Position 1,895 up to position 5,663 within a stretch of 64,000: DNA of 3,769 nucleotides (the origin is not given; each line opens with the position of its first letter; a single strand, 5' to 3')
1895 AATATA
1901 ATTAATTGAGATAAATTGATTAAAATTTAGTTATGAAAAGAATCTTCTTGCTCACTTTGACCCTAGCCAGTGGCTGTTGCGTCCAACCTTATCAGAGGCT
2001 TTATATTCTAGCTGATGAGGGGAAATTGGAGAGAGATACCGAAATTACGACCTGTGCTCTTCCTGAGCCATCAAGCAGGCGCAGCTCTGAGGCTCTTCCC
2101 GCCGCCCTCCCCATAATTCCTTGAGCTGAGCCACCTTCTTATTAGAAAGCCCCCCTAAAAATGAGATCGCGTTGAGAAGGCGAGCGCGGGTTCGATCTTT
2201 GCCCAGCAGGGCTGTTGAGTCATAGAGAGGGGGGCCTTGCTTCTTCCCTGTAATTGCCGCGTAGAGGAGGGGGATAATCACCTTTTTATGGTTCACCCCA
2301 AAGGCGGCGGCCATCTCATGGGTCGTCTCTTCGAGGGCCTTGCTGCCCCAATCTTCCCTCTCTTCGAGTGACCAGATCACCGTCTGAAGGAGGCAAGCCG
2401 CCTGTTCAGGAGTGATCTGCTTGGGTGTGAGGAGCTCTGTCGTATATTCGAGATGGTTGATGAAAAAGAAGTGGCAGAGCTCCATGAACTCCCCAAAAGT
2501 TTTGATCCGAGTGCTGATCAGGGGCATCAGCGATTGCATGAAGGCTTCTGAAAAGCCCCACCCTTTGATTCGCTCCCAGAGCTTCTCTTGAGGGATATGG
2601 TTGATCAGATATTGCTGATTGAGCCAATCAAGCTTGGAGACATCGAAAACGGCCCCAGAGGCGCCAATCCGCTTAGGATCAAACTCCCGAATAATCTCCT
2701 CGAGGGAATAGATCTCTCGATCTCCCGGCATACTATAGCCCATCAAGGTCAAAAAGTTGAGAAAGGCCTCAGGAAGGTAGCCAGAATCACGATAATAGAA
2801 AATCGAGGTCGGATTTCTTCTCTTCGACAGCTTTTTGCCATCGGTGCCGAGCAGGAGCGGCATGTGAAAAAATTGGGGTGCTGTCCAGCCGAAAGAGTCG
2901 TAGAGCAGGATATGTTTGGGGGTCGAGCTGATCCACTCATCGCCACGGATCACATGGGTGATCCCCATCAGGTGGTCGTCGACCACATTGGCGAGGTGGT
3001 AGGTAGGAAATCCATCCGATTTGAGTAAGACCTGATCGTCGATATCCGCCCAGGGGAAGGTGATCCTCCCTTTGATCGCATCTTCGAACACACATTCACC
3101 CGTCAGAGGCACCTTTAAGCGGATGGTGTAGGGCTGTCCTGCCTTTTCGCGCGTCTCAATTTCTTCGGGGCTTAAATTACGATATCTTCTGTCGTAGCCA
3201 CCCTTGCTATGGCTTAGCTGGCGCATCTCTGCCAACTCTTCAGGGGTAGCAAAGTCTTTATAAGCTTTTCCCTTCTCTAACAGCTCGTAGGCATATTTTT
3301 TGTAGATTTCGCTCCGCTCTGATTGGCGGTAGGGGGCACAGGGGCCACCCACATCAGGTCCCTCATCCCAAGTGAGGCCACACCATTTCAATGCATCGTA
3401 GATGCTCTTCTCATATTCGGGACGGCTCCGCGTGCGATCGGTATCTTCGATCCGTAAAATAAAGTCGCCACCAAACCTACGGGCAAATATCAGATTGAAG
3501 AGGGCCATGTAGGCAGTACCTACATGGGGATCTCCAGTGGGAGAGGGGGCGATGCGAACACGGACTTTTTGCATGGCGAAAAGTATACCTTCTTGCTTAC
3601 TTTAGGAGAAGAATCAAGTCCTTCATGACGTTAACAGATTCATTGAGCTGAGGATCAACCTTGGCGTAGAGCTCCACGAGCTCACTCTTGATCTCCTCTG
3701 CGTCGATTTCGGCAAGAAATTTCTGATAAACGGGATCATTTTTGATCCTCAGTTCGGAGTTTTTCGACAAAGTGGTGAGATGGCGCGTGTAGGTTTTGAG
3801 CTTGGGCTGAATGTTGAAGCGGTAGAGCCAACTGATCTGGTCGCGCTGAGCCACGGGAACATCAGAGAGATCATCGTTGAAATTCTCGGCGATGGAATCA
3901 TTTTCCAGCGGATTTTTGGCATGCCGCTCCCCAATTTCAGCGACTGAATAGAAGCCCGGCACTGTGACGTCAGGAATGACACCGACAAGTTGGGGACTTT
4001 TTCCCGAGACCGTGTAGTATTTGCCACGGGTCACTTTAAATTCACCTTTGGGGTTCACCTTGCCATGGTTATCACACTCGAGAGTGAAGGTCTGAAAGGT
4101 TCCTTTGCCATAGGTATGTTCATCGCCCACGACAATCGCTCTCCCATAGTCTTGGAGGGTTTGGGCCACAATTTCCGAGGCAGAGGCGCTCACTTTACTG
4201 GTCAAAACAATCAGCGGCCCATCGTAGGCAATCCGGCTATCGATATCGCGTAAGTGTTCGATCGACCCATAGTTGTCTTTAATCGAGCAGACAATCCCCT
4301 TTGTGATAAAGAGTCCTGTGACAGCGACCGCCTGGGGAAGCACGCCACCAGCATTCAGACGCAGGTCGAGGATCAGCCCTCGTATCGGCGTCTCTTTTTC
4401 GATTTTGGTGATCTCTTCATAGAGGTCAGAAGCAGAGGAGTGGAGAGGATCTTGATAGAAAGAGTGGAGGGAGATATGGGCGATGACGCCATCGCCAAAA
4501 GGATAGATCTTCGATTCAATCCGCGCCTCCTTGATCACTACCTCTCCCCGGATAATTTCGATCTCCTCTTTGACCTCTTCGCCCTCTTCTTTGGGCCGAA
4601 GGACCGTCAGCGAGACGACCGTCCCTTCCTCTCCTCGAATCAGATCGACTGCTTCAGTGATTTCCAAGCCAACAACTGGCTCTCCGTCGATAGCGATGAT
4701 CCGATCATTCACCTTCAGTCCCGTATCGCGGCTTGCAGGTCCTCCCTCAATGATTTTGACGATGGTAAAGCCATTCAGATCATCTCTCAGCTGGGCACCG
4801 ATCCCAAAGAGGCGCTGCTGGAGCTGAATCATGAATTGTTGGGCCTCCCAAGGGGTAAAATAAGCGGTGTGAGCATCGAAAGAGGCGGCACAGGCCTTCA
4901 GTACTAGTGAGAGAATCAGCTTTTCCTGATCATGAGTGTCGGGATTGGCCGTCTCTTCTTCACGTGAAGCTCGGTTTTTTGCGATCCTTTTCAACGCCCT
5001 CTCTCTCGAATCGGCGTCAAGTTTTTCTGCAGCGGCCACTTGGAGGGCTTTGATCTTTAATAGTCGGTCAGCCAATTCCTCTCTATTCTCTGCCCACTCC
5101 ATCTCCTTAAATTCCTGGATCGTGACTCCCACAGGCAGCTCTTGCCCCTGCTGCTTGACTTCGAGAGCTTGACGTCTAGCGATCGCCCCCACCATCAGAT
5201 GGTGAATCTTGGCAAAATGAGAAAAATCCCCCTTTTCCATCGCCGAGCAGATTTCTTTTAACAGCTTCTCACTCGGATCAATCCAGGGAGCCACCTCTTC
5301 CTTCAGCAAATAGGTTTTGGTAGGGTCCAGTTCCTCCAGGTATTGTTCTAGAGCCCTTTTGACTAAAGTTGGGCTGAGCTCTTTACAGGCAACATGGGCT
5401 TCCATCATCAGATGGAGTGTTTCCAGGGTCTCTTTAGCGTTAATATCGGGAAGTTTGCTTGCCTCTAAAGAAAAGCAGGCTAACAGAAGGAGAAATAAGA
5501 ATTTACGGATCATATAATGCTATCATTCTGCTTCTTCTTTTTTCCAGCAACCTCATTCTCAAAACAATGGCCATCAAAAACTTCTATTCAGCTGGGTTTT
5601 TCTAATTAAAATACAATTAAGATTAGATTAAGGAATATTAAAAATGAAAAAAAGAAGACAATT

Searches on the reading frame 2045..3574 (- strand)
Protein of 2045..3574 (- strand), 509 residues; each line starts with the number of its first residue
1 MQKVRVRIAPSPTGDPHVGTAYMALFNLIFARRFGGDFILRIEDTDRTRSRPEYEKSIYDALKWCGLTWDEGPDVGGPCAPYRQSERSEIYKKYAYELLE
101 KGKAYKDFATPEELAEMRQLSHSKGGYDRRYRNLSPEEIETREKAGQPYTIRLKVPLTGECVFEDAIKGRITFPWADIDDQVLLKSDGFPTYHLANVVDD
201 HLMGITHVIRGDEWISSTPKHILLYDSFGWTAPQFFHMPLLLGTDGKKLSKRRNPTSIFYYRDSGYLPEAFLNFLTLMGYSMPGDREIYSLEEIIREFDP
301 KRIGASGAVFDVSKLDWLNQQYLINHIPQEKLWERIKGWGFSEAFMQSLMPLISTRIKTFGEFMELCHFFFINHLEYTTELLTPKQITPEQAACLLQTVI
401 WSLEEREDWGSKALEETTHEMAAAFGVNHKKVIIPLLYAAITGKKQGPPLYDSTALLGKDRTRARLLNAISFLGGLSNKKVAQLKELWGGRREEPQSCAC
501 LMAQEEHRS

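Call 66: search_protein_families(library=ncbifam, proteins=[window:2045-3574:-], max_evalue=0.00001)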
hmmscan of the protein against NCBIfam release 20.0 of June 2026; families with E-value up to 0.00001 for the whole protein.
window:2045-3574:- (509 aa): 10 families
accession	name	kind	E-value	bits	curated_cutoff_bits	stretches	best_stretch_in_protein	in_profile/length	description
TIGR00464.1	gltX_bact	equivalog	1.5e-147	492.3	289.95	1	3-467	1-464/470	glutamate--tRNA ligase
NF004315.1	PRK05710.1-4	equivalog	5.6e-64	216.2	250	1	7-271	2-270/274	tRNA glutamyl-Q(34) synthetase GluQRS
TIGR03838.1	queuosine_YadB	equivalog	1.7e-58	198.2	276.7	1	5-261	2-242/272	tRNA glutamyl-Q(34) synthetase GluQRS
NF004314.0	PRK05710.1-3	equivalog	9e-55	186.1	256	1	4-297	7-281/297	tRNA glutamyl-Q(34) synthetase GluQRS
NF003169.0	PRK04156.1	equivalog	9.9e-41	140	516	1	2-239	100-330/567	glutamate--tRNA ligase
NF004313.0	PRK05710.1-2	equivalog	7.3e-40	137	380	1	2-258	3-251/299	tRNA glutamyl-Q(34) synthetase GluQRS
TIGR00463.1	gltX_arch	equivalog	8.5e-36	123.6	401.75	1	1-253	91-334/560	glutamate--tRNA ligase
NF004312.0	PRK05710.1-1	equivalog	2.3e-34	119.1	453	1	7-256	17-244/306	tRNA glutamyl-Q(34) synthetase GluQRS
NF011291.0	PRK14703.1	equivalog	9.8e-21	73.7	681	1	2-138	30-157/769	glutamine--tRNA ligase/YqeY domain fusion protein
TIGR00440.1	glnS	equivalog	7.2e-17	61.4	425.8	1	4-217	1-210/524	glutamine--tRNA ligase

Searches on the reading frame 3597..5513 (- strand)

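Call 66: search_protein_families(library=ncbifam, proteins=[window:3597-5513:-], max_evalue=0.00001)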
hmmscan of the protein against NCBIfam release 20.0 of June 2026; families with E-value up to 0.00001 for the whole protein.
window:3597-5513:- (638 aa): 10 families
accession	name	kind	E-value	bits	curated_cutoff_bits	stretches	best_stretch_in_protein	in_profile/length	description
NF051464.1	tail_spec_CT441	exception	1.1e-231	771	700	1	6-636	3-643/645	tail-specific protease Tsp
NF008388.1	PRK11186.1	exception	1.3e-82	278.2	825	1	36-547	52-555/663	carboxy terminal-processing peptidase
TIGR00225.1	prc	subfamily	1.3e-74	251.3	218.6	1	195-534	10-330/335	C-terminal processing peptidase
TIGR03900.1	prc_long_Delta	hypoth_equivalog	8.4e-52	176.3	660.95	1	210-518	114-404/973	MXAN_5808 family serine peptidase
NF052377.1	lmo1851_S41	exception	1.8e-46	158.8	725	1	195-524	66-375/468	lmo1851 family serine protease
NF045590.1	Cterm_S41_CtpC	exception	5.8e-46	157.1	665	1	213-518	93-378/418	carboxyl-terminal processing protease CtpC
NF045589.1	Cterm_S41_CtpB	exception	4.9e-44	150.6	633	1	212-518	93-380/416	carboxyl-terminal processing protease CtpB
NF045588.1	Cterm_S41_CtpA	exception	8.9e-40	136.8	625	1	213-519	88-377/401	carboxyl-terminal processing protease CtpA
NF045591.1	Cterm_S41_CtpZ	exception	1.8e-34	119.1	525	1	215-517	90-373/403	carboxyl-terminal processing protease CtpZ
NF058627.1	S41_Gfo1087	equivalog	2e-09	36.9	455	0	435-477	332-373/489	GFO_1087 family putative carboxy terminal peptidase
